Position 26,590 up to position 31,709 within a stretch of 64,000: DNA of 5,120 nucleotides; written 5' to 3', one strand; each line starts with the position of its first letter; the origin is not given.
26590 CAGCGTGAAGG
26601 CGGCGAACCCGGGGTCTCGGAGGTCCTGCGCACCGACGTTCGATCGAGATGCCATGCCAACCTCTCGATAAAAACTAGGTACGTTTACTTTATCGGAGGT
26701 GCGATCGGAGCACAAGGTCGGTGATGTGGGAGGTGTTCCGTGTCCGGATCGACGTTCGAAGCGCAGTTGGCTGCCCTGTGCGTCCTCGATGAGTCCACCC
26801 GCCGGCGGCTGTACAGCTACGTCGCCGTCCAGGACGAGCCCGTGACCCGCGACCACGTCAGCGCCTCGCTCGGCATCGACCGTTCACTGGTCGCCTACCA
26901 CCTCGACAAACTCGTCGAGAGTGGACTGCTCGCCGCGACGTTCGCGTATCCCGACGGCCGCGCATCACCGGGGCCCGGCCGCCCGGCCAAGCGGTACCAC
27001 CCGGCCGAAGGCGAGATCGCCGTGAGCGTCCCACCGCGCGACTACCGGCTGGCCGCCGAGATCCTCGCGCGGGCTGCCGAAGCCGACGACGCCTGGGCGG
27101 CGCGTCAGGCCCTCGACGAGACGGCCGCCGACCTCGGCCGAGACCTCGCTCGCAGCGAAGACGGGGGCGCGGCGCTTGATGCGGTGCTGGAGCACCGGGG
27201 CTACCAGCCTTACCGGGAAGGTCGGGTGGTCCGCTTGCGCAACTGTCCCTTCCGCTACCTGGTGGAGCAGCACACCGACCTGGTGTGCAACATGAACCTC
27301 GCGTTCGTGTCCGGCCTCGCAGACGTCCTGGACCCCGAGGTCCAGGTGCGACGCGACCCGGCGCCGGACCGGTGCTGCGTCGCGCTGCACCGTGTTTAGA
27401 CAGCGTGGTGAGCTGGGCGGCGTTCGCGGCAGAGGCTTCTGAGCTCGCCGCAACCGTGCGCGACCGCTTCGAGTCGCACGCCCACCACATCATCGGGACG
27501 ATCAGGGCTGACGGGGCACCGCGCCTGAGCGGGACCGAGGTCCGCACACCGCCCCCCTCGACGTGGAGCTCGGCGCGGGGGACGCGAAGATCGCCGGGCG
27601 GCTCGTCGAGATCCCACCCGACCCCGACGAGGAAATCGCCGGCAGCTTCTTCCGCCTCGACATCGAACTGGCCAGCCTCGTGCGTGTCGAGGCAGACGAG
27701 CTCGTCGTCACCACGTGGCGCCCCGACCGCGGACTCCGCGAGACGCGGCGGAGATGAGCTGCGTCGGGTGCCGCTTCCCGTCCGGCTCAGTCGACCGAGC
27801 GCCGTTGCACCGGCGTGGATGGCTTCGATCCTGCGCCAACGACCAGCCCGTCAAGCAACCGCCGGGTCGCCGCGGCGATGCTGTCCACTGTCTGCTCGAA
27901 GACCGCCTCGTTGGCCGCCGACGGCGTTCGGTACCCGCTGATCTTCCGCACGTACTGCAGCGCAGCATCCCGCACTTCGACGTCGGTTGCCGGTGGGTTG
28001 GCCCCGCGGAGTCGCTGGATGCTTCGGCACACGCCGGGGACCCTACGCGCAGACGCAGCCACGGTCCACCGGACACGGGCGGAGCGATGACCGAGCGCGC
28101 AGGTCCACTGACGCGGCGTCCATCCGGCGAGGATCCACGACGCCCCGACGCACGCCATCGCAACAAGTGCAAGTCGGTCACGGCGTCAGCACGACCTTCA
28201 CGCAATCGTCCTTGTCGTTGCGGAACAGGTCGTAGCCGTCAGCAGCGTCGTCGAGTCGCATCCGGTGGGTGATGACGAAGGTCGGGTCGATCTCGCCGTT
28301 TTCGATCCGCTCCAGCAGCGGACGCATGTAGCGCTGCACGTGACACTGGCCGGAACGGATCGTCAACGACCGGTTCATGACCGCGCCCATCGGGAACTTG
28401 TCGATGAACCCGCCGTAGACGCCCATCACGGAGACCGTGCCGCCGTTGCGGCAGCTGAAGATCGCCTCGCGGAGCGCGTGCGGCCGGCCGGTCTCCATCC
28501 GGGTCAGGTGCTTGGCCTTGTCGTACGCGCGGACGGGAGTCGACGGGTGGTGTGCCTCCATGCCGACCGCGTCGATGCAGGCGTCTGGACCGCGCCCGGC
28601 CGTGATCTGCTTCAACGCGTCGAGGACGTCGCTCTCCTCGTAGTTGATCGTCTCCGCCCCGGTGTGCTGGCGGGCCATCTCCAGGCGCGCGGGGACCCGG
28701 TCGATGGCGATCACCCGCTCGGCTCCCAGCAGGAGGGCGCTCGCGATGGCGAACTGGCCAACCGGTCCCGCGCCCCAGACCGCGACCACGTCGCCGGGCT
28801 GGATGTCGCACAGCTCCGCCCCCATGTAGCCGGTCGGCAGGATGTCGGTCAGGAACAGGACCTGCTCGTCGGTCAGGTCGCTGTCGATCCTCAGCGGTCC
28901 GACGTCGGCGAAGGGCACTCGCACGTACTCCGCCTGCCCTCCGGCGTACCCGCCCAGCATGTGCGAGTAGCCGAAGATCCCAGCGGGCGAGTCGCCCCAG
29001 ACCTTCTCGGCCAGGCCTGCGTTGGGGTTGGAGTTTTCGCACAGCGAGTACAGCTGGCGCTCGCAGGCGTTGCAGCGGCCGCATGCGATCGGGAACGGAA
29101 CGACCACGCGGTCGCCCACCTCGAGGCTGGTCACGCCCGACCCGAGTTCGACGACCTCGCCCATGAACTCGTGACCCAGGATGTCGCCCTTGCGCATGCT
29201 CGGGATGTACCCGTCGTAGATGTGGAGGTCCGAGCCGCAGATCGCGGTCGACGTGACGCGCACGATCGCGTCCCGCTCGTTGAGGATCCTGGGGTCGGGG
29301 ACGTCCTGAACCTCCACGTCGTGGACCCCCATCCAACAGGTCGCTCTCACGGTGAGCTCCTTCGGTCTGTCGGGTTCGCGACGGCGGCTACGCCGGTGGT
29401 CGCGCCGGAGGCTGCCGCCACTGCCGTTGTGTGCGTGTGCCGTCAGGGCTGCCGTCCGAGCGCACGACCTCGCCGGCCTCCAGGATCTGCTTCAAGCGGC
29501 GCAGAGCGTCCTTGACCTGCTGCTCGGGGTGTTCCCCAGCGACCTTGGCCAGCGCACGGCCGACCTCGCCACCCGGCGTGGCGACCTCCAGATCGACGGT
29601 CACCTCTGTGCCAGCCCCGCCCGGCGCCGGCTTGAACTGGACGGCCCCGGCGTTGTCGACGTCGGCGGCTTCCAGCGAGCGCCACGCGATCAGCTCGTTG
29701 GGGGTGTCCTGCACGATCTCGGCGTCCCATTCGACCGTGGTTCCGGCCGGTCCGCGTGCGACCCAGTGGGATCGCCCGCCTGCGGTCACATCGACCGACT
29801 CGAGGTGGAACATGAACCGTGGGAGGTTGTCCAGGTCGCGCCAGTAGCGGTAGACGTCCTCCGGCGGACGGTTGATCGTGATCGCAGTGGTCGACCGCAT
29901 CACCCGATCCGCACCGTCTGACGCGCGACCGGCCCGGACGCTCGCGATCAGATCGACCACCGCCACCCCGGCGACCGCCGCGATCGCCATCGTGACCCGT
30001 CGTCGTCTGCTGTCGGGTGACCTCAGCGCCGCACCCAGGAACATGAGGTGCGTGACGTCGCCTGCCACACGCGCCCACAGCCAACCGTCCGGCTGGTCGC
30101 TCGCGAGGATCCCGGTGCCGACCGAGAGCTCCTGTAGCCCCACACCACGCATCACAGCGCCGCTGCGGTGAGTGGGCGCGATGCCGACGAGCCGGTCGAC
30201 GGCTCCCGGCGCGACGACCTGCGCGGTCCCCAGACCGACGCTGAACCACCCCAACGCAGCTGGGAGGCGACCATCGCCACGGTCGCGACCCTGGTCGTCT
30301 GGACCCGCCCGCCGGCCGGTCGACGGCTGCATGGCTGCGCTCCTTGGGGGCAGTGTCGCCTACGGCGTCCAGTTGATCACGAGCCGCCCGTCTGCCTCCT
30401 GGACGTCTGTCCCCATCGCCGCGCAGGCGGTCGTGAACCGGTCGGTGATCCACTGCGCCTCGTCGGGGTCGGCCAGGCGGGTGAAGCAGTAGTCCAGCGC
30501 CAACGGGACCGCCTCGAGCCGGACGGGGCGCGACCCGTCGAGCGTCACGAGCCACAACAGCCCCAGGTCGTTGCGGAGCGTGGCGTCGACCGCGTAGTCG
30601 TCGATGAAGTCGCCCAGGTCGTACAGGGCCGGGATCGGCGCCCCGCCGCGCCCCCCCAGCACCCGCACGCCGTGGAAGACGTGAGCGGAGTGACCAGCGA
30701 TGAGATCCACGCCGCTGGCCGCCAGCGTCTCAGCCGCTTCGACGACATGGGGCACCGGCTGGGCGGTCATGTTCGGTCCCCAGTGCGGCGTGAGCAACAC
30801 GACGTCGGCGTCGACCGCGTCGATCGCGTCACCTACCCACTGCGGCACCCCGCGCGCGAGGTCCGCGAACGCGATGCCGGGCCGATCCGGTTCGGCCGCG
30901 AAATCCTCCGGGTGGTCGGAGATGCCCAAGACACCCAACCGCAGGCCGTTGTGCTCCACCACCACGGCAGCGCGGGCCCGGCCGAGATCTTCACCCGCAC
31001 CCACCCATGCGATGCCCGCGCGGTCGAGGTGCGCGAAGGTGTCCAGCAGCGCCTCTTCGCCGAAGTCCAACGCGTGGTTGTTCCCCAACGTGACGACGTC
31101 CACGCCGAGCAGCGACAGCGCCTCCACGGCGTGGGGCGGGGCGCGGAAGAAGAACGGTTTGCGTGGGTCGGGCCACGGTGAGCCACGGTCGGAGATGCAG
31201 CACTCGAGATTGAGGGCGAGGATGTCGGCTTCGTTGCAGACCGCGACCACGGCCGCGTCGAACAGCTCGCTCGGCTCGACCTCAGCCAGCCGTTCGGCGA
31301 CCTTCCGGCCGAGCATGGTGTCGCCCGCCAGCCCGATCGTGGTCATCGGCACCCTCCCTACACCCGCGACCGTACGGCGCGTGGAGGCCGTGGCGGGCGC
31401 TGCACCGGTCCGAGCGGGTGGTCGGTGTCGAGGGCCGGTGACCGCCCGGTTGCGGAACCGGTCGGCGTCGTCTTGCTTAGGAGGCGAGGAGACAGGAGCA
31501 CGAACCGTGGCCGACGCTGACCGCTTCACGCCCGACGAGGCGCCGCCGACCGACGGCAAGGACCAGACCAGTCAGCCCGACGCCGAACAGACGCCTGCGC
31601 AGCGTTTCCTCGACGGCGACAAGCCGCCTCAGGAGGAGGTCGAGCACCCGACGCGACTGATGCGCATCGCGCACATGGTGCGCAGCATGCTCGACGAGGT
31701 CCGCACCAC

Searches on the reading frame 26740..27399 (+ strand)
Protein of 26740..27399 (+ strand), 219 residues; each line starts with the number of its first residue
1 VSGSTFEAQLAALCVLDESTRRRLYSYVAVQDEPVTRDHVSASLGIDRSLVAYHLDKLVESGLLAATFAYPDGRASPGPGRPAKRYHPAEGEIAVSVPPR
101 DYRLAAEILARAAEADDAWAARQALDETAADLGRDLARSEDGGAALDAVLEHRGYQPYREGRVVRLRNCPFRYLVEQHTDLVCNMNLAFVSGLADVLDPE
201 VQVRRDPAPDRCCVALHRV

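Call 36: search_protein_families(library=pfam, proteins=[window:26740-27399:+], max_evalue=0.00001)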
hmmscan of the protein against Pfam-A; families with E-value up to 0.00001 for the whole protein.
window:26740-27399:+ (219 aa): 1 family
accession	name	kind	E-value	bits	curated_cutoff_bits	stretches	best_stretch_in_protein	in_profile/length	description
PF12840.13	HTH_20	-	1.6e-07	31.6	27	1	16-64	1-48/51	Helix-turn-helix domain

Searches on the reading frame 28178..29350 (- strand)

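Call 36: search_protein_families(library=pfam, proteins=[window:28178-29350:-], max_evalue=0.00001)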
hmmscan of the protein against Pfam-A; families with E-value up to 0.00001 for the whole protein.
window:28178-29350:- (390 aa): 2 families
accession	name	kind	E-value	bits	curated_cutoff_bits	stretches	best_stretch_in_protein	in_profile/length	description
PF08240.17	ADH_N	-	1.2e-25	90.2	23.5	1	25-152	2-101/104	Alcohol dehydrogenase GroES-like domain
PF00107.32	ADH_zinc_N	-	1.3e-19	70.8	31.8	1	196-265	1-69/129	Zinc-binding dehydrogenase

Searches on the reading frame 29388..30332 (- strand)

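Call 36: search_protein_families(library=pfam, proteins=[window:29388-30332:-], max_evalue=0.00001)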
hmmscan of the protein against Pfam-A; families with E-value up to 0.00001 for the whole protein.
window:29388-30332:- (314 aa): 3 families
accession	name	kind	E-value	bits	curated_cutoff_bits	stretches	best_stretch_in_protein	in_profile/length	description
PF03364.25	Polyketide_cyc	-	1.5e-16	61.2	23.4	1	153-278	1-126/126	Polyketide cyclase / dehydrase and lipid transport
PF10604.15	Polyketide_cyc2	-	9.5e-13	49.1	27.4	1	147-285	4-142/142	Polyketide cyclase / dehydrase and lipid transport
PF08327.17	AHSA1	-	1.7e-08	35.2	22.1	1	155-285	2-125/125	Activator of Hsp90 ATPase homolog 1-like protein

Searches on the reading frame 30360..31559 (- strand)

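Call 36: search_protein_families(library=pfam, proteins=[window:30360-31559:-], max_evalue=0.00001)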
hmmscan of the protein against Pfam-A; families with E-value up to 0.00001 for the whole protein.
window:30360-31559:- (399 aa): 1 family
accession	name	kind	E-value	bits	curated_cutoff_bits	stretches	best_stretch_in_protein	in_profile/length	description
PF09587.15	PGA_cap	-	5.4e-55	187.1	27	1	74-322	1-255/255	Bacterial capsule synthesis protein PGA_cap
